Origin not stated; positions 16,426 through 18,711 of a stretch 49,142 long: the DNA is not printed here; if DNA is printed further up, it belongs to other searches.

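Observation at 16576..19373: N-terminally short Cys-x-Glu glycyl radical enzyme and ferredoxin-insert activase, coupled to the end of the t6A operon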

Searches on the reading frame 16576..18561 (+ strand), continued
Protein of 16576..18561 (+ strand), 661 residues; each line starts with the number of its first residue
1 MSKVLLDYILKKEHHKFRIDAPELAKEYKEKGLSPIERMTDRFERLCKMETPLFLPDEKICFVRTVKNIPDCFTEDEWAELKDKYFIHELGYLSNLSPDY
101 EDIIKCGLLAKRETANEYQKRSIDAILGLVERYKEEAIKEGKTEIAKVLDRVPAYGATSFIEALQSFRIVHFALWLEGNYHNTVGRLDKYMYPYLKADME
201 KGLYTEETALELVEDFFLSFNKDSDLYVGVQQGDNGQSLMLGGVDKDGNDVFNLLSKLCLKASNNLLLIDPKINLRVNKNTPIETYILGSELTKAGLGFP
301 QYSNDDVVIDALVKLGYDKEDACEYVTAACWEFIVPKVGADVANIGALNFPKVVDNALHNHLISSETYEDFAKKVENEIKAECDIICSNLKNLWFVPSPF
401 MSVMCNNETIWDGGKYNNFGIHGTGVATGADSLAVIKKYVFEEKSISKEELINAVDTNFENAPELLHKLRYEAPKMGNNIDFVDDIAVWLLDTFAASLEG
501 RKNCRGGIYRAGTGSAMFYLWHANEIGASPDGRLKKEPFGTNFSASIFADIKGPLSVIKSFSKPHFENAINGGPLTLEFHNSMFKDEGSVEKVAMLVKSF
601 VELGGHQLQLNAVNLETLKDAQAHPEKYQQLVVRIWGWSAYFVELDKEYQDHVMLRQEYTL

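Call 6: find_homologous_proteins(query=window:16576-18558:+, max_evalue=1e-10)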
Query window:16576-18558:+ (661 aa): 7063 proteins with E <= 1e-10 among 8000 candidates; the best 120 are listed.
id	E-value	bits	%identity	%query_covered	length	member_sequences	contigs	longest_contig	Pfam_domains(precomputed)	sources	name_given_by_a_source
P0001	0.0e+0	1456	94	100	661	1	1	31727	PF02901.21,PF01228.27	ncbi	-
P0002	0.0e+0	1456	94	100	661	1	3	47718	PF02901.21,PF01228.27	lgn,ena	-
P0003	0.0e+0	1454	94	100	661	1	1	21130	PF02901.21,PF01228.27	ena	-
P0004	0.0e+0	1454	94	100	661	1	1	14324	PF02901.21,PF01228.27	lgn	-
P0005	0.0e+0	1452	94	100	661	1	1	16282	PF02901.21,PF01228.27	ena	-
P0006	0.0e+0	1452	94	100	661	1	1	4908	PF02901.21,PF01228.27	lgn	-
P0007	0.0e+0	1452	94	100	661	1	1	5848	PF02901.21,PF01228.27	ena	-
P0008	0.0e+0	1450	94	100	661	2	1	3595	PF02901.21,PF01228.27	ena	-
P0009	0.0e+0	1449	93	100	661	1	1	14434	PF02901.21,PF01228.27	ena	-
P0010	0.0e+0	1448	93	100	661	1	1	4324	PF02901.21,PF01228.27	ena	-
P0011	0.0e+0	1434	92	100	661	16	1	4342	PF02901.21,PF01228.27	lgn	-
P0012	0.0e+0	1423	94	98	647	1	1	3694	PF02901.21,PF01228.27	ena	-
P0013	0.0e+0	1371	94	94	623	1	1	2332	PF02901.21,PF01228.27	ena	-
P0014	0.0e+0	1129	74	100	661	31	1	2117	PF02901.21,PF01228.27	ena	-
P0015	0.0e+0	1128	73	100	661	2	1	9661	PF02901.21,PF01228.27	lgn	-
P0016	0.0e+0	1124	73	100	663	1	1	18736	PF02901.21,PF01228.27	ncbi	-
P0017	0.0e+0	1123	73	100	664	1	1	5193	PF02901.21,PF01228.27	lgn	-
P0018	0.0e+0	1123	73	100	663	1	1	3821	PF02901.21,PF01228.27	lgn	-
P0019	0.0e+0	1123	72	100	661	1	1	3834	PF02901.21,PF01228.27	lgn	-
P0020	0.0e+0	1122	72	100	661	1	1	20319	PF02901.21,PF01228.27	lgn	-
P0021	0.0e+0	1121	73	100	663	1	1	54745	PF02901.21,PF01228.27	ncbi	-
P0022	0.0e+0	1116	72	100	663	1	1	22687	PF02901.21,PF01228.27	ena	-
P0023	0.0e+0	1116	72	100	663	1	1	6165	PF02901.21,PF01228.27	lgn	-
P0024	0.0e+0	1116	70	100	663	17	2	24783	PF02901.21,PF01228.27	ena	-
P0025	0.0e+0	1115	71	100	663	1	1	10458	PF02901.21,PF01228.27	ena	-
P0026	0.0e+0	1114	73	100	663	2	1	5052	PF02901.21,PF01228.27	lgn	-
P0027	0.0e+0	1114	72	100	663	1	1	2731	PF02901.21,PF01228.27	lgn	-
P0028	0.0e+0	1114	72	100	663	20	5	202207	PF02901.21,PF01228.27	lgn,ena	-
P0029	0.0e+0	1114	72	100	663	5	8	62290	PF02901.21,PF01228.27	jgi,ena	-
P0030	0.0e+0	1113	72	99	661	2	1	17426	PF02901.21,PF01228.27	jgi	-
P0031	0.0e+0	1112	72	100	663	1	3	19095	PF02901.21,PF01228.27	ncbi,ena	-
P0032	0.0e+0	1112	72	100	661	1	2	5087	PF02901.21,PF01228.27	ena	-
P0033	0.0e+0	1111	72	100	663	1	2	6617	PF02901.21,PF01228.27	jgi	-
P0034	0.0e+0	1111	73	100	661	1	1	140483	PF02901.21,PF01228.27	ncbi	-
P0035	0.0e+0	1111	72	100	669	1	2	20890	PF02901.21,PF01228.27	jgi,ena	-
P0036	0.0e+0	1110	72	100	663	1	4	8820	PF02901.21,PF01228.27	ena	-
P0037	0.0e+0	1110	72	100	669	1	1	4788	PF02901.21,PF01228.27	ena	-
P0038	0.0e+0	1109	73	100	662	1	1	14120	PF02901.21,PF01228.27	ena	-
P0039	0.0e+0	1109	72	100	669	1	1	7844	PF02901.21,PF01228.27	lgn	-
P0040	0.0e+0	1109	71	100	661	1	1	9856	PF02901.21,PF01228.27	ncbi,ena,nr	ncbi:MAG: pyruvate formate-lyase [Clostridia bacterium]|nr:pyruvate formate-lyase [Clostridia bacter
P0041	0.0e+0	1109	72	100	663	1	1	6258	PF02901.21,PF01228.27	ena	-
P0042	0.0e+0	1109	72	100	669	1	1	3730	PF02901.21,PF01228.27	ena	-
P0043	0.0e+0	1109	73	100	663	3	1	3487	PF02901.21,PF01228.27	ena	-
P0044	0.0e+0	1108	73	100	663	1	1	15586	PF02901.21,PF01228.27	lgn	-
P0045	0.0e+0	1108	72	100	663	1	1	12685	PF02901.21,PF01228.27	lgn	-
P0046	0.0e+0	1108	72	100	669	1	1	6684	PF02901.21,PF01228.27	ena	-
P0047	0.0e+0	1108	72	100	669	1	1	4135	PF02901.21,PF01228.27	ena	-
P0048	0.0e+0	1108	73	99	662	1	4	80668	PF02901.21,PF01228.27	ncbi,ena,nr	ncbi:MAG: pyruvate formate-lyase [Clostridia bacterium]|nr:pyruvate formate-lyase [Clostridia bacter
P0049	0.0e+0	1108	72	100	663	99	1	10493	PF02901.21,PF01228.27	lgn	-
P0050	0.0e+0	1107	72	100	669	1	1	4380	PF02901.21,PF01228.27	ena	-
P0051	0.0e+0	1107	72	100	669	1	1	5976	PF02901.21,PF01228.27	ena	-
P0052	0.0e+0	1107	72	100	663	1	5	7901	PF02901.21,PF01228.27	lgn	-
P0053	0.0e+0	1107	72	100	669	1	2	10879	PF02901.21,PF01228.27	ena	-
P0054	0.0e+0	1107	72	100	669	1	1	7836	PF02901.21,PF01228.27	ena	-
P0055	0.0e+0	1106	71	100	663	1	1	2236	PF02901.21,PF01228.27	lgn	-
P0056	0.0e+0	1106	72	100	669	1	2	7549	PF02901.21,PF01228.27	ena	-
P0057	0.0e+0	1106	71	100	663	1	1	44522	PF02901.21,PF01228.27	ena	-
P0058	0.0e+0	1106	72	100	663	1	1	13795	PF02901.21,PF01228.27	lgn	-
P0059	0.0e+0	1106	71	100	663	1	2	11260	PF02901.21,PF01228.27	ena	-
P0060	0.0e+0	1106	71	100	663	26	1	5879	PF02901.21,PF01228.27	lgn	-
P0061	0.0e+0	1106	71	100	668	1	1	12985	PF02901.21,PF01228.27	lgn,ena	-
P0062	0.0e+0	1106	72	100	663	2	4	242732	PF02901.21,PF01228.27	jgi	-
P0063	0.0e+0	1106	72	100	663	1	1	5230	PF02901.21,PF01228.27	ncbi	-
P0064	0.0e+0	1105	73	99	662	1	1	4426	PF02901.21,PF01228.27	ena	-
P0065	0.0e+0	1105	73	100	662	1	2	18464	PF02901.21,PF01228.27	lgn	-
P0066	0.0e+0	1105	71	100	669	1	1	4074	PF02901.21,PF01228.27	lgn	-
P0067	0.0e+0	1105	72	100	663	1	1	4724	PF02901.21,PF01228.27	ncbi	-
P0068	0.0e+0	1105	71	100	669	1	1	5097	PF02901.21,PF01228.27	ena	-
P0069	0.0e+0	1105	72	100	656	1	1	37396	PF02901.21,PF01228.27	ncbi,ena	-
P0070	0.0e+0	1104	71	99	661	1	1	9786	PF02901.21,PF01228.27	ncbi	-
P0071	0.0e+0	1104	71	100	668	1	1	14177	PF02901.21,PF01228.27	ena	-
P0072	0.0e+0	1103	71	100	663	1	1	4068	PF02901.21,PF01228.27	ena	-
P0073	0.0e+0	1103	72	100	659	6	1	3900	PF02901.21,PF01228.27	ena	-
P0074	0.0e+0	1103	72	100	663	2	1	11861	PF02901.21,PF01228.27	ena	-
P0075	0.0e+0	1103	72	100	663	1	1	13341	PF02901.21,PF01228.27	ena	-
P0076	0.0e+0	1103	72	99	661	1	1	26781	PF02901.21,PF01228.27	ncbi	-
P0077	0.0e+0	1103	71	100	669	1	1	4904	PF02901.21,PF01228.27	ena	-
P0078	0.0e+0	1103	70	100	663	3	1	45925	PF02901.21,PF01228.27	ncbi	-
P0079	0.0e+0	1103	71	100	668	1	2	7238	PF02901.21,PF01228.27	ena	-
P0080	0.0e+0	1102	71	100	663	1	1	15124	PF02901.21,PF01228.27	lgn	-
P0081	0.0e+0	1102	72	99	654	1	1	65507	PF02901.21,PF01228.27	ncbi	-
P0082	0.0e+0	1102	72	100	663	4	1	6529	PF02901.21,PF01228.27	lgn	-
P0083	0.0e+0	1102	71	100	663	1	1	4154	PF02901.21,PF01228.27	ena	-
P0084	0.0e+0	1102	72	100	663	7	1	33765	PF02901.21,PF01228.27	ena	-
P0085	0.0e+0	1102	71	100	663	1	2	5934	PF02901.21,PF01228.27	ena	-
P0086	0.0e+0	1102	71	100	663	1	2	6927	PF02901.21,PF01228.27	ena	-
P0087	0.0e+0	1102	71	100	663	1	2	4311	PF02901.21,PF01228.27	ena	-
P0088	0.0e+0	1101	72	100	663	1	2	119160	PF02901.21,PF01228.27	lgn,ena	-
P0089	0.0e+0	1101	71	100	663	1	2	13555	PF02901.21,PF01228.27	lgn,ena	-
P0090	0.0e+0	1101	71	100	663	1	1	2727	PF02901.21,PF01228.27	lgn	-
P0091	0.0e+0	1101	71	100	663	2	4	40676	PF02901.21,PF01228.27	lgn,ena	-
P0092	0.0e+0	1101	71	100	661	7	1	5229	PF02901.21,PF01228.27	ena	-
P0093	0.0e+0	1101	71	100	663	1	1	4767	PF02901.21,PF01228.27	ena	-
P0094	0.0e+0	1100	71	100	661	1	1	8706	PF02901.21,PF01228.27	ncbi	-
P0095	0.0e+0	1100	71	100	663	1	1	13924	PF02901.21,PF01228.27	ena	-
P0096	0.0e+0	1100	71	100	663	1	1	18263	PF02901.21,PF01228.27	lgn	-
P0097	0.0e+0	1100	72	100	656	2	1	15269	PF02901.21,PF01228.27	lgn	-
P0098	0.0e+0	1100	71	100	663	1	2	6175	PF02901.21,PF01228.27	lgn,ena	-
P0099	0.0e+0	1100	72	100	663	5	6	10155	PF02901.21,PF01228.27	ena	-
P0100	0.0e+0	1100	72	100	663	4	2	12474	PF02901.21,PF01228.27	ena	-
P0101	0.0e+0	1099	71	100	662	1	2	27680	PF02901.21,PF01228.27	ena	-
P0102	0.0e+0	1099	71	100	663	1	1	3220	PF02901.21,PF01228.27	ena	-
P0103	0.0e+0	1099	72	100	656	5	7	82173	PF02901.21,PF01228.27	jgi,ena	-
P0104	0.0e+0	1099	71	100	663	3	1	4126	PF02901.21,PF01228.27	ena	-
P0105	0.0e+0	1099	71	100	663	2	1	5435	PF02901.21,PF01228.27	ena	-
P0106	0.0e+0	1099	72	100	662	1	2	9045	PF02901.21,PF01228.27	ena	-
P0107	0.0e+0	1098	71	100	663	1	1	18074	PF02901.21,PF01228.27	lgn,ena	-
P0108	0.0e+0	1098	72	100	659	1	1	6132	PF02901.21,PF01228.27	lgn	-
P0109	0.0e+0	1098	71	100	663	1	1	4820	PF02901.21,PF01228.27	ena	-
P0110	0.0e+0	1098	71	100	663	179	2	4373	PF02901.21,PF01228.27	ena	-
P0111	0.0e+0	1098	71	100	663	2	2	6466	PF02901.21,PF01228.27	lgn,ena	-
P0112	0.0e+0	1098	71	100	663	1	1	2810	PF02901.21,PF01228.27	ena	-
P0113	0.0e+0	1097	70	100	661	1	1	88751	PF02901.21,PF01228.27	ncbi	-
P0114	0.0e+0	1097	71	100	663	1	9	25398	PF02901.21,PF01228.27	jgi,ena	-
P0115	0.0e+0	1097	71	100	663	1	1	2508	PF02901.21,PF01228.27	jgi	-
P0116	0.0e+0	1097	71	100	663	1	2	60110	PF02901.21,PF01228.27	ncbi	-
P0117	0.0e+0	1097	71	100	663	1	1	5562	PF02901.21,PF01228.27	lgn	-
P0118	0.0e+0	1097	72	100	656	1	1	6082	PF02901.21,PF01228.27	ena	-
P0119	0.0e+0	1096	72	100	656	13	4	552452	PF02901.21,PF01228.27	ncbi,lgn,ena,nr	ncbi:MAG: pyruvate formate-lyase [Clostridia bacterium]|nr:pyruvate formate-lyase [Clostridia bacter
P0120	0.0e+0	1096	71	100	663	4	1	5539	PF02901.21,PF01228.27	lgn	-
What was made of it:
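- Source names read 'pyruvate formate-lyase' (call 6).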

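Call 7: find_related_loci(query=window:16576-18558:+, collection=genome_contigs, flank=8000)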
Query window:16576-18558:+ (661 aa) in genome_contigs; peptide patterns used: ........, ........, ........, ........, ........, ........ (x = any residue, [..] = any of these).
144 stretches matched a pattern; 93 encode a relative of the query (tblastn E <= 1e-3); the best 80 are kept; 80 distinct loci.
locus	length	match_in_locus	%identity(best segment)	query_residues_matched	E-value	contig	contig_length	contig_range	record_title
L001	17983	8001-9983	96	1-661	0e+0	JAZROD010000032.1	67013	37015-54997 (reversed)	MAG: Clostridia bacterium isolate T1900045396_YK20190086.MAGScoT_cleanbin_000004 SGB_6961_k141_1803657, whole genome sho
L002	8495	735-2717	94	1-661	0e+0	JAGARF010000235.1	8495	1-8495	MAG: Clostridia bacterium isolate RGIG8700 Water_deer_Colon-3__c525203, whole genome shotgun sequence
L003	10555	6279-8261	92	1-661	0e+0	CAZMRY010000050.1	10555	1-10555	MAG TPA_asm: uncultured Eubacteriales bacterium isolate SRP315200_co1_798 genome assembly, contig: NODE_14030_length_105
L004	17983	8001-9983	74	1-661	0e+0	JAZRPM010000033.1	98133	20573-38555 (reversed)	MAG: Candidatus Ornithomonoglobus sp. isolate T1900045380_YK20190070.MAGScoT_cleanbin_000003 SGB_6881_k141_717714, whole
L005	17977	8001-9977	73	5-661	0e+0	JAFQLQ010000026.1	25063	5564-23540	MAG: Clostridia bacterium isolate RGIG1932 Goat_Cecum.Co__c1570709, whole genome shotgun sequence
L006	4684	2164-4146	73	1-661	0e+0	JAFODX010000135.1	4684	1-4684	MAG: Clostridia bacterium isolate RGIG379 Dairy_cattle_Colon-4__c852034, whole genome shotgun sequence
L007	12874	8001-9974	72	5-661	0e+0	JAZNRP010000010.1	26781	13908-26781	MAG: Acutalibacteraceae bacterium isolate T1900044814_TS20190280.MAGScoT_cleanbin_000014 SGB_2810_k141_154266, whole gen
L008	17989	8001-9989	71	1-661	0e+0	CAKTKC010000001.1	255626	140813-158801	MAG: uncultured Oscillospiraceae bacterium isolate REFINED_METABAT215_TOP10_CONTIGS_1500_ASSEMBLY_K77_MERGED__Hadza_MoBi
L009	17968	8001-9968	72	1-661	0e+0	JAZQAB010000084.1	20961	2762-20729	MAG: Clostridia bacterium isolate T1900044643_TS20190109.MAGScoT_cleanbin_000032 SGB_1304_k141_1065534, whole genome sho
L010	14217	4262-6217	72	5-661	0e+0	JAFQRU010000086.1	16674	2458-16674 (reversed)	MAG: Clostridia bacterium isolate RGIG2092 Goat_Colon-3__c357701, whole genome shotgun sequence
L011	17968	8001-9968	71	1-661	0e+0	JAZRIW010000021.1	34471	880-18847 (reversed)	MAG: Fumia sp. isolate T1900045470_YK20190161.MAGScoT_cleanbin_000005 SGB_7235_k141_3169447, whole genome shotgun sequen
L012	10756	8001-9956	72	5-661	0e+0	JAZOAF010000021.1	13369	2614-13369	MAG: Clostridia bacterium isolate T1900044764_TS20190230.MAGScoT_cleanbin_000030 SGB_2391_k141_2755838, whole genome sho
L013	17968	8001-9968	72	1-661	0e+0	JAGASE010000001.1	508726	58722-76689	MAG: Clostridia bacterium isolate RGIG8725 Water_deer_Colon-4__c37, whole genome shotgun sequence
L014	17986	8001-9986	71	1-661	0e+0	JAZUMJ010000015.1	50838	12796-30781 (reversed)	MAG: Ructibacterium sp. isolate T1900044894_TS20190360.MAGScoT_cleanbin_000033 SGB_3279_k141_165090, whole genome shotgu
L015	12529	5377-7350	71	5-661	0e+0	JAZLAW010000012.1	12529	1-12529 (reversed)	MAG: Acutalibacteraceae bacterium isolate T1900045072_TC20190066.MAGScoT_cleanbin_000003 SGB_4618_k141_3856118, whole ge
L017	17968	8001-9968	70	1-661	0e+0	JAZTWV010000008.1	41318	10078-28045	MAG: Candidatus Flemingiibacterium sp. isolate T1900045332_YK20190021.MAGScoT_cleanbin_000022 SGB_6539_k141_2043931, who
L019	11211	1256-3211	71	5-661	0e+0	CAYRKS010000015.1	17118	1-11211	MAG TPA_asm: uncultured Lachnospiraceae bacterium isolate SRP313737_co1_133 genome assembly, contig: NODE_5140_length_17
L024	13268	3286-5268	69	1-661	0e+0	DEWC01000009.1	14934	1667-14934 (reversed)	MAG TPA_asm: Ruminococcaceae bacterium UBA3220 UBA3220_contig_38773, whole genome shotgun sequence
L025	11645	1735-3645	72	24-661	0e+0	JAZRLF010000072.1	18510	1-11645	MAG: Lachnospiraceae bacterium isolate T1900045442_YK20190133.MAGScoT_cleanbin_000010 SGB_7121_k141_2865998, whole genom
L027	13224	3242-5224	69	1-661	0e+0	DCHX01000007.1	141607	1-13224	MAG TPA_asm: Ruminococcaceae bacterium UBA1741 UBA1741_contig_5486, whole genome shotgun sequence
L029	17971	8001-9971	69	5-661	0e+0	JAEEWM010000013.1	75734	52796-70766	MAG: Clostridiaceae bacterium isolate Tb.RUG.48 k141_6708041_flag=1_multi=29.6657_len=75734, whole genome shotgun sequen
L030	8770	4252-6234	68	1-661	0e+0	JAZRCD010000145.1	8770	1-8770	MAG: Ructibacterium sp. isolate T1900045120_TC20190114.MAGScoT_cleanbin_000020 SGB_4831_k141_4298872, whole genome shotg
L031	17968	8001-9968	70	1-661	0e+0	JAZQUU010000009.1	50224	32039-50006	MAG: Clostridia bacterium isolate T1900045180_TC20190176.MAGScoT_cleanbin_000006 SGB_5225_k141_1243771, whole genome sho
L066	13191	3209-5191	69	1-661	0e+0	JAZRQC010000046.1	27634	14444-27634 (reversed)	MAG: Ructibacterium sp. isolate T1900045368_YK20190058.MAGScoT_cleanbin_000003 SGB_6847_k141_2289878, whole genome shotg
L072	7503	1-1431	74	184-661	0e+0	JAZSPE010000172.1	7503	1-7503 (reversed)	MAG: Clostridia bacterium isolate T1900044546_TS20190012.MAGScoT_cleanbin_000067 SGB_149_k141_1655483, whole genome shot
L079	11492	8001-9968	70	1-661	0e+0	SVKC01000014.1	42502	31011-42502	MAG: Oscillospiraceae bacterium isolate SIG451 NODE_20039_length_42502_cov_2.265676, whole genome shotgun sequence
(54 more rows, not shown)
